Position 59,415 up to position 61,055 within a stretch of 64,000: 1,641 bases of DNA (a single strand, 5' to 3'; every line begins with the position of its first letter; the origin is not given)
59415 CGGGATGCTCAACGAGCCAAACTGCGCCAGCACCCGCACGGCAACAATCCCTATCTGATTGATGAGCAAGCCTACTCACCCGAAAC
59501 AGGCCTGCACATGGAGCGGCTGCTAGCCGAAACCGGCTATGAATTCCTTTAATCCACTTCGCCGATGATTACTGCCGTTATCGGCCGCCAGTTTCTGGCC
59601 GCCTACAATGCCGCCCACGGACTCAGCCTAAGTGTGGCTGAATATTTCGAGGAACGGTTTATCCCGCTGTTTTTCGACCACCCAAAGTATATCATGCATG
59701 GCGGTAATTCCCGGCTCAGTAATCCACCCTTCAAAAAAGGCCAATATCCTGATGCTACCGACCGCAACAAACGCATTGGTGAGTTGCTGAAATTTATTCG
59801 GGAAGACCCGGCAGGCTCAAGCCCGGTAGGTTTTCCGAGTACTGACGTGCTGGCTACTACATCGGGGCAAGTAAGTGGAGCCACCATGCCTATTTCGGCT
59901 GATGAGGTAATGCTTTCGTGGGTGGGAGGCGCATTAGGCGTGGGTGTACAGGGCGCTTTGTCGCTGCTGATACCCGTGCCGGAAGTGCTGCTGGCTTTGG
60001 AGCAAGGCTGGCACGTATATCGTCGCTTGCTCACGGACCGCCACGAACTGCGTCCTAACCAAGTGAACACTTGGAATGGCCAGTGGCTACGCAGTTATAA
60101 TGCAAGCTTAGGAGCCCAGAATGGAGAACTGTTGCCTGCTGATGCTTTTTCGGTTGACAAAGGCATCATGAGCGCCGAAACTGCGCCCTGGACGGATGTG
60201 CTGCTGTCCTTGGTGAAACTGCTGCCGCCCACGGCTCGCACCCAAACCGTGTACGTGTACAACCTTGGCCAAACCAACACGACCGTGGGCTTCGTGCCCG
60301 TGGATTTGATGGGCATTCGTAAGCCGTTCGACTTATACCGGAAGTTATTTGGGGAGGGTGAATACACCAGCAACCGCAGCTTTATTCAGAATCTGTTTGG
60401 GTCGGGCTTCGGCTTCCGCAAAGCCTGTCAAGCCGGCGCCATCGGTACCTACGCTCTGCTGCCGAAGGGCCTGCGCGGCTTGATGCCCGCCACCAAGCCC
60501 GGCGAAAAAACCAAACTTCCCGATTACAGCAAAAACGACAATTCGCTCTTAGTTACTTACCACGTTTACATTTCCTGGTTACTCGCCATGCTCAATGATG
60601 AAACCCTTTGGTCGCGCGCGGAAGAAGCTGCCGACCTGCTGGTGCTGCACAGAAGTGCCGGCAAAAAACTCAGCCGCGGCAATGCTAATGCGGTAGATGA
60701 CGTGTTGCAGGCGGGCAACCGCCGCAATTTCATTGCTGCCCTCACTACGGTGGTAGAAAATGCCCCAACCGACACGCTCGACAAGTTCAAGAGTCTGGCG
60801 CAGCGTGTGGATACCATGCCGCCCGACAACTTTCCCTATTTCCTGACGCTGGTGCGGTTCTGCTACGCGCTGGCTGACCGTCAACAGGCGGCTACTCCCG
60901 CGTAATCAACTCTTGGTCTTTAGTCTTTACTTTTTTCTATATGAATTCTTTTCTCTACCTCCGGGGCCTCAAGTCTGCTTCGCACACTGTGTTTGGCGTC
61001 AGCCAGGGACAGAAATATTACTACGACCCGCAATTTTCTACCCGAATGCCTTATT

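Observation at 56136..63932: Type I CRISPR-Cas gene set with non-canonical order (cas6-cas5-cas3-large subunit-cas7-cas4-cas1-cas2) and no array inside the window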

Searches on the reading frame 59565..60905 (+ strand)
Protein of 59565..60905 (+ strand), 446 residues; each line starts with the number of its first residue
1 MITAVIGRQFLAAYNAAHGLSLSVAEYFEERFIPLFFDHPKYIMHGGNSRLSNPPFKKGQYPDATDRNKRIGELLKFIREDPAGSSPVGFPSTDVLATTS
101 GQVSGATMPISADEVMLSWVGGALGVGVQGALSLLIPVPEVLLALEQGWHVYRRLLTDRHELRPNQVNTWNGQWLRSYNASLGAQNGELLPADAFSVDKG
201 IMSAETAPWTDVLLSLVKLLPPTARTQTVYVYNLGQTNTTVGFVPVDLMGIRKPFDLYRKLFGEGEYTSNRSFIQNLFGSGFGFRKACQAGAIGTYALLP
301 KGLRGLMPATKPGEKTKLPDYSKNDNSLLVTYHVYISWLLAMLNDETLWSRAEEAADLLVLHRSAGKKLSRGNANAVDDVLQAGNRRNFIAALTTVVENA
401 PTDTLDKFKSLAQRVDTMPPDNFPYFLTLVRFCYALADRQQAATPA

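Call 3: search_protein_families(library=ncbifam, proteins=[window:59565-60905:+], max_evalue=0.1)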
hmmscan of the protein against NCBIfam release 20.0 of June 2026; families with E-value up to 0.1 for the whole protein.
window:59565-60905:+ (446 aa): 0 families

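Call 4: search_protein_families(library=pfam, proteins=[window:59565-60905:+], max_evalue=0.1)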
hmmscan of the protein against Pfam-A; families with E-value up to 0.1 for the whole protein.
window:59565-60905:+ (446 aa): 0 families

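Call 5: search_protein_families(library=padloc, proteins=[window:59565-60905:+], max_evalue=0.1)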
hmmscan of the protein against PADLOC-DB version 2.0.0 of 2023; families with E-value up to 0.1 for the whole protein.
window:59565-60905:+ (446 aa): 1 family
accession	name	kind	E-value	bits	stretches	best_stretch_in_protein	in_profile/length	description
PDLC01511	Cas8b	-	2.6e-121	403.4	1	1-437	1-417/419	CAS-I-B; effector_LS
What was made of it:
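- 59565..60905 (+): cas8b (446 aa), the large subunit, with a Cas11-like C-terminal helical bundle at about residues 326-443. PADLOC Cas8b 'CAS-I-B effector_LS' PDLC01511 at 2.6e-121, covering residues 1-437 (call 5).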

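Call 10: find_homologous_proteins(query=window:59565-60905:+)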
Query window:59565-60905:+ (446 aa): 293 proteins with E <= 0.001 among 8000 candidates; the best 120 are listed.
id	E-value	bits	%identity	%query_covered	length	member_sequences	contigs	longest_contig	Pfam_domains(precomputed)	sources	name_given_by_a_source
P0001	0.0e+0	1018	100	100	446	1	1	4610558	-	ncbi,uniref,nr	ncbi:hypothetical protein [Hymenobacter sublimis]|uniref:Uncharacterized protein n=1 Tax=Hymenobacte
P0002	2.3e-274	928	90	100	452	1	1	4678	-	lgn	-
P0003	5.9e-270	913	89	100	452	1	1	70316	-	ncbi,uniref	ncbi:hypothetical protein [Hymenobacter antarcticus]|uniref:CRISPR-associated protein Cst1 n=1 Tax=H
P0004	1.5e-269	912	90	100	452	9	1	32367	-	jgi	jgi:hypothetical protein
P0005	2.7e-248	842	84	100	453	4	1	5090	-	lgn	-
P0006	4.1e-235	799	78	100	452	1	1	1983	-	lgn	-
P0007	3.8e-202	690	69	100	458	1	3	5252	-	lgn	-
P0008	1.9e-187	642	65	99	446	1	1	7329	-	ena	-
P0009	1.2e-186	639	65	98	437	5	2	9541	-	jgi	jgi:hypothetical protein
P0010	1.5e-184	632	64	100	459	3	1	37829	-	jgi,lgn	-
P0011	2.3e-148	513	53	99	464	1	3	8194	-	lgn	-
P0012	6.4e-120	419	47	98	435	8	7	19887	-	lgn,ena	-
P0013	1.6e-119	418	46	98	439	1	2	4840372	-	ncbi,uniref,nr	ncbi:hypothetical protein [Hymenobacter psoromatis]|uniref:hypothetical protein n=1 Tax=Hymenobacter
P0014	3.9e-118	413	47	98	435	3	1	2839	-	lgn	-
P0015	1.2e-117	412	45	98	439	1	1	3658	-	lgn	-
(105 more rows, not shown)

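Call 11: find_encoding_contigs(protein=P0001, flank=10000, max_places=3)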
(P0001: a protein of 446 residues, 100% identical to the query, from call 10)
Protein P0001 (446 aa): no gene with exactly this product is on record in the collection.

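Call 14: find_related_loci(query=A1, collection=genome_contigs, flank=10000)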
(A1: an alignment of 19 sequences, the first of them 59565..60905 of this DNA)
Query A1 (446 aa) in genome_contigs; peptide patterns used: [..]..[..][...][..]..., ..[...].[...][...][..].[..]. (x = any residue, [..] = any of these).
412 stretches matched a pattern; 343 encode a relative of the query (tblastn E <= 1e-3); the best 80 are kept; 80 distinct loci.
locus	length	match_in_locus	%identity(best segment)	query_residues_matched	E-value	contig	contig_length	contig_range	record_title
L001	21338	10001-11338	89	1-446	0e+0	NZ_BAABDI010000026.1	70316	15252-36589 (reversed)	Hymenobacter antarcticus strain JCM 17217 sequence26, whole genome shotgun sequence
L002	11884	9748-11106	42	1-435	4e-116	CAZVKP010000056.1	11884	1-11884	MAG TPA_asm: uncultured Calditrichaceae bacterium isolate binchicken_co17_43 genome assembly, contig: NODE_11925_length_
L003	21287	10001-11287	41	1-436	2e-111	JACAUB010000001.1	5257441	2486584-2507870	MAG: Bacteroidetes bacterium isolate Cfx3-03 MAG03_1, whole genome shotgun sequence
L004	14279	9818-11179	41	1-435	1e-107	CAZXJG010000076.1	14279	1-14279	MAG TPA_asm: uncultured Melioribacteraceae bacterium isolate binchicken_co159_36 genome assembly, contig: NODE_1591_leng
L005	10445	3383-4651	43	1-435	4e-107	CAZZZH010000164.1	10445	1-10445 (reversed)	MAG: Ilyomonas sp. isolate Brown_AD.bin.3 genome assembly, contig: NODE_1077_length_10445_cov_5.765544, whole genome sho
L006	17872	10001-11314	40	1-439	1e-105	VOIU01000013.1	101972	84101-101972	Bacteroidaceae bacterium HV4-6-C5C NODE_13_length_101972_cov_788.198, whole genome shotgun sequence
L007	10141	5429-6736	41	1-440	1e-104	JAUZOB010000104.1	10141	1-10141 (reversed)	MAG: Bacteroidota bacterium isolate bin67(3d) NHPDAMMJ_104, whole genome shotgun sequence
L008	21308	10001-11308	41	1-440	1e-104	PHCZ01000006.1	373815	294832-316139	MAG: Bacteroidetes bacterium HGW-Bacteroidetes-8 08E140C01_z5_2013_Ig3399_v2_scaffold_350, whole genome shotgun sequence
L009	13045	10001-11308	40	1-440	2e-104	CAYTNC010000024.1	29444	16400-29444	MAG TPA_asm: uncultured Bacteroidales bacterium isolate SRP294416_co3_877 genome assembly, contig: NODE_1998_length_2944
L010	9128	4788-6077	43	1-434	2e-104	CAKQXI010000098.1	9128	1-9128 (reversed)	MAG: uncultured Prevotella sp. isolate REFINED_METABAT215_TOP10_CONTIGS_1500_ASSEMBLY_K77_MERGED__Nepal_MoBio_Fiber-Hadz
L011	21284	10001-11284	40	1-440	3e-104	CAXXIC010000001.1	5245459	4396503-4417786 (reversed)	MAG: Bacteroidales bacterium isolate e4d0c2ca-6ccd-4873-a0f1-298438c63974 genome assembly, contig: contig_1, whole genom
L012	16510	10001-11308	40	1-440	5e-104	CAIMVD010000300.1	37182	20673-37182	MAG: uncultured Bacteroidetes bacterium isolate Loclat_bin-20678 genome assembly, contig: bin-20678:300/411, whole genom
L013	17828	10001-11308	41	1-440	4e-104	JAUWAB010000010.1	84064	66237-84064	MAG: Prolixibacteraceae bacterium isolate CSMAG_1283 CSMAG_1283_k141_874736_length_84064_cov_24.4402, whole genome shotg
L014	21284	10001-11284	40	1-440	5e-104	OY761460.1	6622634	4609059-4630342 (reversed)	MAG: Prolixibacteraceae bacterium isolate b0120b26-81c1-4e5c-b488-535878dd73d8 genome assembly, chromosome: 1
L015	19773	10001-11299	40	1-440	2e-103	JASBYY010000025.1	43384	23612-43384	MAG: Bacteroidales bacterium isolate bin-38 c_000000000993, whole genome shotgun sequence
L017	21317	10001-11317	40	1-440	2e-103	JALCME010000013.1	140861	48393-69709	MAG: Bacteroides sp. isolate UW_MP_BACTE3_1 Ga0455782_000054, whole genome shotgun sequence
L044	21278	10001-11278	40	1-438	1e-99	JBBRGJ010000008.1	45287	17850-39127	MAG: Bacteroidales bacterium isolate Co_metawrap_2619 Cmw_2619_k141_18384385_length_45287_cov_27.7883, whole genome shot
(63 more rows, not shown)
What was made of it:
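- Relatives of Cas8 occur in 343 GTDB species genomes (call 14).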

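Call 28: find_encoding_contigs(protein=P0004, flank=10000, max_places=2)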
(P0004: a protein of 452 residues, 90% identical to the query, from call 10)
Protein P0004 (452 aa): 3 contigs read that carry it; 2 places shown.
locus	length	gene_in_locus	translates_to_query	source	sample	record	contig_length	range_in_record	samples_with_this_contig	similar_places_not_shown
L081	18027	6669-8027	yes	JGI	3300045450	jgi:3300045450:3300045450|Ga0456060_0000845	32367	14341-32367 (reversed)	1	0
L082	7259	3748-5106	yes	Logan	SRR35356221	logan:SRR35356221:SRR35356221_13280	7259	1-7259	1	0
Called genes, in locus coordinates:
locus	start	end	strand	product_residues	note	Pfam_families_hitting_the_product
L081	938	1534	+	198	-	-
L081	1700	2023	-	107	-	PF13683:rve_3, PF13333:rve_2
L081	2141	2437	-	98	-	PF13276:HTH_21 (weak)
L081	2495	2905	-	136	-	PF01527:HTH_Tnp_1, PF13384:HTH_23 (faint), PF13518:HTH_28 (weak), PF13551:HTH_29 (faint)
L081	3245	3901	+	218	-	PF01881:Cas_Cas6_C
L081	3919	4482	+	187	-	-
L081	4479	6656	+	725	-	PF01966:HD (weak), PF18019:Cas3_HD (weak), PF00270:DEAD, PF00271:Helicase_C (weak), PF22590:Cas3-like_C_2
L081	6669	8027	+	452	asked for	-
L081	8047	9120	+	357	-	-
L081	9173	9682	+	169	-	PF01930:Cas_Cas4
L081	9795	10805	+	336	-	PF01867:Cas_Cas1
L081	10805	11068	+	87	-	PF09827:CRISPR_Cas2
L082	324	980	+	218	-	PF01881:Cas_Cas6_C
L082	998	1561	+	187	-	-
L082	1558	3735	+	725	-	PF01966:HD (weak), PF18019:Cas3_HD (weak), PF00270:DEAD, PF00271:Helicase_C (weak), PF22590:Cas3-like_C_2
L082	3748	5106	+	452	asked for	-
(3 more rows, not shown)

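Call 29: find_encoding_contigs(protein=P0013, flank=10000, max_places=2)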
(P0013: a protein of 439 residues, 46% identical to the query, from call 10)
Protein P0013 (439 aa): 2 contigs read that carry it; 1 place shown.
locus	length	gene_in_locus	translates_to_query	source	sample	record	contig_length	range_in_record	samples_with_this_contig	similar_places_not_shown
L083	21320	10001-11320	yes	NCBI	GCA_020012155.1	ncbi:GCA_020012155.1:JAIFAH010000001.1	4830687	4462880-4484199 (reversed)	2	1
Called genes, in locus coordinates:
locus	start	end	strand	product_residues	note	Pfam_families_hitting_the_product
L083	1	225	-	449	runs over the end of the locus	PF06245:DUF1015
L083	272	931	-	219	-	PF12766:Pyridox_oxase_2, PF01243:PNPOx_N, PF10590:PNP_phzG_C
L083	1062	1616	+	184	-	PF02622:DUF179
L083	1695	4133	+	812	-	PF03993:DUF349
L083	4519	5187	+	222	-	PF01881:Cas_Cas6_C (weak)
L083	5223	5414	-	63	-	-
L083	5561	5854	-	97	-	-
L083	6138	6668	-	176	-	PF13358:DDE_3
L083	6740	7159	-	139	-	PF13384:HTH_23 (weak), PF13551:HTH_29, PF13565:HTH_32 (weak)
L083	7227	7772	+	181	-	-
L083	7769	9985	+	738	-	PF01966:HD, PF18019:Cas3_HD (weak), PF00270:DEAD (weak), PF00271:Helicase_C (weak), PF22590:Cas3-like_C_2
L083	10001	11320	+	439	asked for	-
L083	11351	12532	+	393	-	-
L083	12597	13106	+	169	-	PF01930:Cas_Cas4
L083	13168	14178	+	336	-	PF01867:Cas_Cas1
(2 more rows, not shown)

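Call 38: search_solved_structures(query=A2, max_evalue=10)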
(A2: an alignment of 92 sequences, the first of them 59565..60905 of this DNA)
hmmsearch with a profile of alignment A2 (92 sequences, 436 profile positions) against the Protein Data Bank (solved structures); distinct sequences matched with E-value up to 10: 3.
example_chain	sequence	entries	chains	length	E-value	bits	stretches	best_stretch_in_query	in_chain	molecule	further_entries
4n8y_A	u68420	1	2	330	0.18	13.6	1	354-420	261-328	Putative TRAP-type C4-dicarboxylate transport system, binding periplasmic protein (DctP su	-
9nzg_A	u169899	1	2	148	1.1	11.1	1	340-421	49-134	De novo designed protein, EPIC Q51N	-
9nze_A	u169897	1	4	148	1.2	10.9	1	351-421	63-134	De novo designed protein, EPIC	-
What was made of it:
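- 59565..60905 (+): Pfam, NCBIfam and PDB sequence searches give no hit (calls 3, 4, 38).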

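Call 47: predict_structure(alignment_id=A2)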
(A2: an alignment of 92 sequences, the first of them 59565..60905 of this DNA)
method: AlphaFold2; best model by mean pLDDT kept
length: 446 residues; sequences in the alignment: 92
mean_pLDDT: 85.8   pTM: 0.85
mean pLDDT of the five models: 85.8, 84.7, 84.6, 84.5, 83.8
residues with pLDDT >= 90: 229; 70-90: 163; 50-70: 51; < 50: 3
segments of 3 or more residues with pLDDT < 50: none
pLDDT, mean of each block of 10 residues (from residue 1): 93 98 98 94 85 62 88 94 82 66 65 95 93 93 95 92 93 87 57 89 92 90 85 73 89 94 93 84 80 87 69 79 81 92 88 93 74 88 92 88 87 91 90 89 57
secondary structure, 60 per line:
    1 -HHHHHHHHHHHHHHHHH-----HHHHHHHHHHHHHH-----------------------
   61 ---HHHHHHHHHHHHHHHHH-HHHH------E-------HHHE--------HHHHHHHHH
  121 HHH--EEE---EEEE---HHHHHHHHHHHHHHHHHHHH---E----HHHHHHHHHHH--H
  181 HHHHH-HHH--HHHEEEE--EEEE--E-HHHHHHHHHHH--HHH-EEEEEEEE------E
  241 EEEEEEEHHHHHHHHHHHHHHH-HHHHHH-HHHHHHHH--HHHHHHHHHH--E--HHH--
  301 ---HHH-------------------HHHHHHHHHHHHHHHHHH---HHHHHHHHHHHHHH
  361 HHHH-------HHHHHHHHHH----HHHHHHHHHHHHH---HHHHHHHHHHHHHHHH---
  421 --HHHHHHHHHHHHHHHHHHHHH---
elements in order: H2-18 H24-37 H64-80 H82-85 H112-123 E126-128 E132-135 H139-158 H167-177 H180-185 E195-198 E201-204 H209-219 E226-233 E240-247 H248-262 H264-269 H271-278 H281-290 H326-343 H347-364 H372-381 H386-398 H402-417 H423-443
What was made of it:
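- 59565..60905 (+): The AF2 model has pLDDT 85.8 (call 47).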

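Call 55: search_protein_families(library=pfam, proteins=[L011:12672-13202:+, L011:13809-15221:+, L011:15291-15869:+, L044:12524-12985:+, L044:13029-14405:+, L044:14413-14937:+, L044:14961-15611:+], max_evalue=0.01)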
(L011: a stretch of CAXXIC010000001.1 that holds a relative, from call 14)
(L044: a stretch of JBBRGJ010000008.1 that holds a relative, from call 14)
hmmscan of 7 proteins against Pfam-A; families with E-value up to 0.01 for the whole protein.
L011:12672-13202:+ (176 aa): 2 families
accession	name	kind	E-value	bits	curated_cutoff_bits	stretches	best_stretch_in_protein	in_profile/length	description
PF19652.4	DUF6155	-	8.3e-25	88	27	1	1-146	1-146/170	Family of unknown function (DUF6155)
PF20489.3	Birna_RdRp_C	-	0.0092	16.9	28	0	3-58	32-90/106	Birnavirus RNA dependent RNA polymerase (VP1), C-terminal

L011:13809-15221:+ (470 aa): 1 family
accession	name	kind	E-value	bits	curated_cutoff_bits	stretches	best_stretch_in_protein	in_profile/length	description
PF08283.16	Gemini_AL1_M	-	0.00071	20.1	24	1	342-420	5-83/107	Geminivirus rep protein central domain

L011:15291-15869:+ (192 aa): 1 family
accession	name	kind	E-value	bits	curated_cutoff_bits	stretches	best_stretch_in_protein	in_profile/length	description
PF07929.16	PRiA4_ORF3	-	1.1e-56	191.7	26.6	1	2-181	2-171/173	Plasmid pRiA4b ORF-3-like protein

L044:12524-12985:+ (153 aa): 0 families

L044:13029-14405:+ (458 aa): 0 families

L044:14413-14937:+ (174 aa): 1 family
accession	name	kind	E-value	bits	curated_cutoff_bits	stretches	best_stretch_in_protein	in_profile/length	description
PF19652.4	DUF6155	-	9.4e-28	97.6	27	1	1-167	1-166/170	Family of unknown function (DUF6155)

L044:14961-15611:+ (216 aa): 1 family
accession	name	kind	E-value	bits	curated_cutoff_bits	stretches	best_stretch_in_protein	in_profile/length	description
PF01797.21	Y1_Tnp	-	0.0054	17.3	23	0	48-68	41-61/121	Transposase IS200 like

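Call 75: fold_search(model_id=the predicted structure, library=pdb)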
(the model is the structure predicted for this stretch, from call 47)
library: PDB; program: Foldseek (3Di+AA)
matches with E <= 10: 181; with E <= 0.001: 0
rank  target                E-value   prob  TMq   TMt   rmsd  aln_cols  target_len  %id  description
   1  7yxa_A                9.9e-01  0.06  0.09  0.11  24.7       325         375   13  XFEL crystal structure of the human sphingosine 1 phosphate receptor 5 in complex with ONO-5430608 (released 2022-08-10)
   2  8tf5                  1.1e+00  0.07  0.11  0.13  24.6       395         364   10  Crystal structure of orphan G protein-coupled receptor 6, pseudoapo form (released 2024-12-04)
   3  5n77_A                1.2e+00  0.21  0.09  0.14  18.5       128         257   12  Crystal structure of the cytosolic domain of the CorA magnesium channel from Escherichia coli in complex with magnesiu (released 2017-07-12)
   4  9ly2_R                1.3e+00  0.03  0.10  0.12  24.6       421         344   10  A Cryo-EM structure of LA-PTH-PTH1R-V2RT-Beta-arrestin1 complex (state 1 conformation) (released 2026-03-04)
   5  5zkq_A                1.4e+00  0.03  0.08  0.11  23.6       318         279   10  Crystal structure of the human platelet-activating factor receptor in complex with ABT-491 (released 2018-06-20)
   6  8glv_Cn               1.7e+00  0.04  0.08  0.02  21.0       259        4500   11  96-nm repeat unit of doublet microtubules from Chlamydomonas reinhardtii flagella (released 2023-05-31)
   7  7ytb_A                1.8e+00  0.03  0.08  0.12  25.5       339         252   11  Crystal structure of Kin4B8 (released 2023-03-15)
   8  8zak_B                2.0e+00  0.18  0.09  0.15  19.0       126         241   10  Crystal structure of the channel protein CorA from Campylobacter jejuni in complex with Ni2+ (released 2024-06-19)
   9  4pxz                  2.2e+00  0.04  0.09  0.10  27.4       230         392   13  Crystal structure of P2Y12 receptor in complex with 2MeSADP (released 2014-04-30)
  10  5v54_B                2.3e+00  0.06  0.11  0.13  24.6       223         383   14  Crystal structure of 5-HT1B receptor in complex with methiothepin (released 2018-02-07)
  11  8jh7_D                2.3e+00  0.03  0.11  0.11  21.4       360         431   11  FZD6 in inactive state (released 2024-01-17)
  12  9jg1_R                2.7e+00  0.06  0.12  0.13  26.4       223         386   12  Cryo-EM structure of Adriforant-bound Histamine receptor 4 H4R at inactive state (released 2025-12-03)
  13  6u7f_A                2.7e+00  0.03  0.12  0.08  17.6       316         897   11  HCoV-229E RBD Class IV in complex with human APN (released 2019-11-13)
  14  6dg6_A                2.9e+00  0.18  0.10  0.33  12.4       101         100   11  Structure of a de novo designed Interleukin-2/Interleukin-15 mimetic (released 2019-01-16)
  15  11td_R                2.9e+00  0.06  0.12  0.13  26.1       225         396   16  Structure of human CCR4 in apo state (released 2026-04-01)
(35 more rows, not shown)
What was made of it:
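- Tried and rejected: The best E-value was about 1, so this is uninformative (call 75).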

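Call 77: find_homologous_proteins(query=L017:10001-11317:+, max_evalue=1e-50)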
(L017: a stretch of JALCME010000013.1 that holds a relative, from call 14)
Query L017:10001-11317:+ (439 aa): 2535 proteins with E <= 1e-50 among 6573 candidates; the best 120 are listed.
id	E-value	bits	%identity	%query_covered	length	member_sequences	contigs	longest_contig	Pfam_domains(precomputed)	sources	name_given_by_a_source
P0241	2.1e-276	935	92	100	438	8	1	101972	-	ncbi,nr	ncbi:hypothetical protein FQ707_10170 [Bacteroidaceae bacterium HV4-6-C5C]|nr:hypothetical protein F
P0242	1.5e-265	899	89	100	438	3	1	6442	-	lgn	-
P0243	1.1e-233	794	80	100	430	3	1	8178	-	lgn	-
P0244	6.8e-228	775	75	100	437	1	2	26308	-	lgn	-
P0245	1.3e-219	748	72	100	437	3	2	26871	-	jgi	jgi:hypothetical protein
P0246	1.5e-219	747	73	100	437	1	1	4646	-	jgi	jgi:hypothetical protein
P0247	7.4e-219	745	72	100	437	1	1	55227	-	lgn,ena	-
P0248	2.9e-218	743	71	100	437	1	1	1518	-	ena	-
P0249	5.2e-218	742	71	100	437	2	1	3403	-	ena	-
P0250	5.4e-218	742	71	100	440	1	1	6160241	-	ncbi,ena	-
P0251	5.8e-218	742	70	100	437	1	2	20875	-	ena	-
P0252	6.0e-218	742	71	100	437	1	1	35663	-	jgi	jgi:hypothetical protein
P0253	6.3e-218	742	72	100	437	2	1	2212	-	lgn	-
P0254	8.9e-218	742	72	100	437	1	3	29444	-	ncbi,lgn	-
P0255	1.1e-217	741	71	100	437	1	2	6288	-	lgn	-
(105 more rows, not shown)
